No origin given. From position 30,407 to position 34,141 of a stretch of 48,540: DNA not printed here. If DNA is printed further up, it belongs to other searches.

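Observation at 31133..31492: CheY-type receiver domain inserted inside a tandem HdrA-like flavoprotein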

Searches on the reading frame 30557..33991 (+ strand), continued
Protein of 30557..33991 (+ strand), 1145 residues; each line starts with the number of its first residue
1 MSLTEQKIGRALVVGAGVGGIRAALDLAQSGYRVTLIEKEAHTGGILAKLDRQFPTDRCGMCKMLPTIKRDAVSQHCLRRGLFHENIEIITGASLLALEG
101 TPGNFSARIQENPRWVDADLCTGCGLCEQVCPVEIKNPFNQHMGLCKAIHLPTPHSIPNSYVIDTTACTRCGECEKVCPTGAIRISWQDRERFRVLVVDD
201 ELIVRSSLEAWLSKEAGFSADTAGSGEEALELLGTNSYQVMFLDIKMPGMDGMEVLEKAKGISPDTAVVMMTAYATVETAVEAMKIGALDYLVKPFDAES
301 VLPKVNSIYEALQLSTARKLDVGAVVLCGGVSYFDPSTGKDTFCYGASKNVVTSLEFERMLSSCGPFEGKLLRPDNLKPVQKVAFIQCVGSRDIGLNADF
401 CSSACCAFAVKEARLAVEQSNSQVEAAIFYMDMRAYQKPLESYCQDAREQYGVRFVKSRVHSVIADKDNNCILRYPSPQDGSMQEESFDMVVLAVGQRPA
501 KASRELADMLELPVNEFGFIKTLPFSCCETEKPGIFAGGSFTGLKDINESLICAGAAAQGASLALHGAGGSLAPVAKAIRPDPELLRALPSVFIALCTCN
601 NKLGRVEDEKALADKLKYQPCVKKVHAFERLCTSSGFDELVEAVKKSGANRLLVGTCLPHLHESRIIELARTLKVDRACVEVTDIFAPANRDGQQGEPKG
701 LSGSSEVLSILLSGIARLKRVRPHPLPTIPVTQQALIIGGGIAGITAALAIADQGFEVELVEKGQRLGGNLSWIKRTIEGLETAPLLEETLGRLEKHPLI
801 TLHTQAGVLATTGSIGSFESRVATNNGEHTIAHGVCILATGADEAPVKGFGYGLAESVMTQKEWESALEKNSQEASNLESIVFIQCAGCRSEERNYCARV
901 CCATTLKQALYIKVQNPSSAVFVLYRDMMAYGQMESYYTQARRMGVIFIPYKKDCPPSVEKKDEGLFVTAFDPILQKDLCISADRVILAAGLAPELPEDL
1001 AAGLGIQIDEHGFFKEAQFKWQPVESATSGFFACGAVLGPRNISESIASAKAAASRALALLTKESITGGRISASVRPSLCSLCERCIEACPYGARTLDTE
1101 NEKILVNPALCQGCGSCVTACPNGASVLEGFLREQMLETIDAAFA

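Call 8: search_solved_structures(query=window:30557-33991:+, max_evalue=0.001, show_alignments=2)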
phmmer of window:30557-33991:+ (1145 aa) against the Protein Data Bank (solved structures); distinct sequences matched with E-value up to 0.001: 292 (the best 60 are shown).
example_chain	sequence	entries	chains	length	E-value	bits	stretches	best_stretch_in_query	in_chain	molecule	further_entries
8rvu_a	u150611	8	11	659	3.5e-117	395.8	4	10-188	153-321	H(2):CoB-CoM heterodisulfide,ferredoxin reductase subunit A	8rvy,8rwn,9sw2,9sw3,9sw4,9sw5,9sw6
8rvv_A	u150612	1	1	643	4.7e-117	395.3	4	9-188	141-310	H(2):CoB-CoM heterodisulfide,ferredoxin reductase subunit A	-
9sfi_A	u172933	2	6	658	3.9e-111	375.7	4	12-190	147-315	CoB--CoM heterodisulfide reductase iron-sulfur subunit A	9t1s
5odc_A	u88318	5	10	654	3.5e-110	372.6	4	320-510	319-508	Heterodisulfide reductase, subunit A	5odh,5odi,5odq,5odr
7bkb_A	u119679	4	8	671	5.4e-74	252.7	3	10-189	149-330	CoB--CoM heterodisulfide reductase iron-sulfur subunit A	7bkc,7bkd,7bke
6tjr_A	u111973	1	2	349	6.7e-31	110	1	735-1060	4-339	Fumarate reductase/succinate dehydrogenase flavoprotein domain protein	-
1zy2_A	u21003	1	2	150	2.5e-21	78.3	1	194-314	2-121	transcriptional regulator NtrC1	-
1ny5_A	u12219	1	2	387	7.4e-21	76.8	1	194-314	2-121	transcriptional regulator (NtrC family)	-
4l4u_A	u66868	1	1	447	7.5e-21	76.8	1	193-314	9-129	Transcriptional regulator (NtrC family)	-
9xzo_A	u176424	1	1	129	4e-19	71.1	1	194-308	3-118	De novo protein M1X0B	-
1zit_A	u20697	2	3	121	3.5e-18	67.9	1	194-310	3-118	transcriptional regulator (NtrC family)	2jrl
6ifh_A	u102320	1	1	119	6e-18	67.1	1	194-307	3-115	Sporulation initiation phosphotransferase F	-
2jvj_A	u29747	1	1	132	1.2e-17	66.1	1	194-305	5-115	Sporulation initiation phosphotransferase F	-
1dc7_A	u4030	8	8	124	1.9e-17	65.5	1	192-305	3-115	NITROGEN REGULATION PROTEIN | NITROGEN REGULATION PROTEIN NR(I) | NTRC RECEIVER DOMAIN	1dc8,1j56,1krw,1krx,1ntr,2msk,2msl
7w9h_A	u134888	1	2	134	2.1e-17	65.4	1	194-305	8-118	Response regulator protein FleR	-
9sw6_G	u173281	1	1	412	3.1e-14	54.9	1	1073-1127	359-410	Polyferredoxin protein MvhB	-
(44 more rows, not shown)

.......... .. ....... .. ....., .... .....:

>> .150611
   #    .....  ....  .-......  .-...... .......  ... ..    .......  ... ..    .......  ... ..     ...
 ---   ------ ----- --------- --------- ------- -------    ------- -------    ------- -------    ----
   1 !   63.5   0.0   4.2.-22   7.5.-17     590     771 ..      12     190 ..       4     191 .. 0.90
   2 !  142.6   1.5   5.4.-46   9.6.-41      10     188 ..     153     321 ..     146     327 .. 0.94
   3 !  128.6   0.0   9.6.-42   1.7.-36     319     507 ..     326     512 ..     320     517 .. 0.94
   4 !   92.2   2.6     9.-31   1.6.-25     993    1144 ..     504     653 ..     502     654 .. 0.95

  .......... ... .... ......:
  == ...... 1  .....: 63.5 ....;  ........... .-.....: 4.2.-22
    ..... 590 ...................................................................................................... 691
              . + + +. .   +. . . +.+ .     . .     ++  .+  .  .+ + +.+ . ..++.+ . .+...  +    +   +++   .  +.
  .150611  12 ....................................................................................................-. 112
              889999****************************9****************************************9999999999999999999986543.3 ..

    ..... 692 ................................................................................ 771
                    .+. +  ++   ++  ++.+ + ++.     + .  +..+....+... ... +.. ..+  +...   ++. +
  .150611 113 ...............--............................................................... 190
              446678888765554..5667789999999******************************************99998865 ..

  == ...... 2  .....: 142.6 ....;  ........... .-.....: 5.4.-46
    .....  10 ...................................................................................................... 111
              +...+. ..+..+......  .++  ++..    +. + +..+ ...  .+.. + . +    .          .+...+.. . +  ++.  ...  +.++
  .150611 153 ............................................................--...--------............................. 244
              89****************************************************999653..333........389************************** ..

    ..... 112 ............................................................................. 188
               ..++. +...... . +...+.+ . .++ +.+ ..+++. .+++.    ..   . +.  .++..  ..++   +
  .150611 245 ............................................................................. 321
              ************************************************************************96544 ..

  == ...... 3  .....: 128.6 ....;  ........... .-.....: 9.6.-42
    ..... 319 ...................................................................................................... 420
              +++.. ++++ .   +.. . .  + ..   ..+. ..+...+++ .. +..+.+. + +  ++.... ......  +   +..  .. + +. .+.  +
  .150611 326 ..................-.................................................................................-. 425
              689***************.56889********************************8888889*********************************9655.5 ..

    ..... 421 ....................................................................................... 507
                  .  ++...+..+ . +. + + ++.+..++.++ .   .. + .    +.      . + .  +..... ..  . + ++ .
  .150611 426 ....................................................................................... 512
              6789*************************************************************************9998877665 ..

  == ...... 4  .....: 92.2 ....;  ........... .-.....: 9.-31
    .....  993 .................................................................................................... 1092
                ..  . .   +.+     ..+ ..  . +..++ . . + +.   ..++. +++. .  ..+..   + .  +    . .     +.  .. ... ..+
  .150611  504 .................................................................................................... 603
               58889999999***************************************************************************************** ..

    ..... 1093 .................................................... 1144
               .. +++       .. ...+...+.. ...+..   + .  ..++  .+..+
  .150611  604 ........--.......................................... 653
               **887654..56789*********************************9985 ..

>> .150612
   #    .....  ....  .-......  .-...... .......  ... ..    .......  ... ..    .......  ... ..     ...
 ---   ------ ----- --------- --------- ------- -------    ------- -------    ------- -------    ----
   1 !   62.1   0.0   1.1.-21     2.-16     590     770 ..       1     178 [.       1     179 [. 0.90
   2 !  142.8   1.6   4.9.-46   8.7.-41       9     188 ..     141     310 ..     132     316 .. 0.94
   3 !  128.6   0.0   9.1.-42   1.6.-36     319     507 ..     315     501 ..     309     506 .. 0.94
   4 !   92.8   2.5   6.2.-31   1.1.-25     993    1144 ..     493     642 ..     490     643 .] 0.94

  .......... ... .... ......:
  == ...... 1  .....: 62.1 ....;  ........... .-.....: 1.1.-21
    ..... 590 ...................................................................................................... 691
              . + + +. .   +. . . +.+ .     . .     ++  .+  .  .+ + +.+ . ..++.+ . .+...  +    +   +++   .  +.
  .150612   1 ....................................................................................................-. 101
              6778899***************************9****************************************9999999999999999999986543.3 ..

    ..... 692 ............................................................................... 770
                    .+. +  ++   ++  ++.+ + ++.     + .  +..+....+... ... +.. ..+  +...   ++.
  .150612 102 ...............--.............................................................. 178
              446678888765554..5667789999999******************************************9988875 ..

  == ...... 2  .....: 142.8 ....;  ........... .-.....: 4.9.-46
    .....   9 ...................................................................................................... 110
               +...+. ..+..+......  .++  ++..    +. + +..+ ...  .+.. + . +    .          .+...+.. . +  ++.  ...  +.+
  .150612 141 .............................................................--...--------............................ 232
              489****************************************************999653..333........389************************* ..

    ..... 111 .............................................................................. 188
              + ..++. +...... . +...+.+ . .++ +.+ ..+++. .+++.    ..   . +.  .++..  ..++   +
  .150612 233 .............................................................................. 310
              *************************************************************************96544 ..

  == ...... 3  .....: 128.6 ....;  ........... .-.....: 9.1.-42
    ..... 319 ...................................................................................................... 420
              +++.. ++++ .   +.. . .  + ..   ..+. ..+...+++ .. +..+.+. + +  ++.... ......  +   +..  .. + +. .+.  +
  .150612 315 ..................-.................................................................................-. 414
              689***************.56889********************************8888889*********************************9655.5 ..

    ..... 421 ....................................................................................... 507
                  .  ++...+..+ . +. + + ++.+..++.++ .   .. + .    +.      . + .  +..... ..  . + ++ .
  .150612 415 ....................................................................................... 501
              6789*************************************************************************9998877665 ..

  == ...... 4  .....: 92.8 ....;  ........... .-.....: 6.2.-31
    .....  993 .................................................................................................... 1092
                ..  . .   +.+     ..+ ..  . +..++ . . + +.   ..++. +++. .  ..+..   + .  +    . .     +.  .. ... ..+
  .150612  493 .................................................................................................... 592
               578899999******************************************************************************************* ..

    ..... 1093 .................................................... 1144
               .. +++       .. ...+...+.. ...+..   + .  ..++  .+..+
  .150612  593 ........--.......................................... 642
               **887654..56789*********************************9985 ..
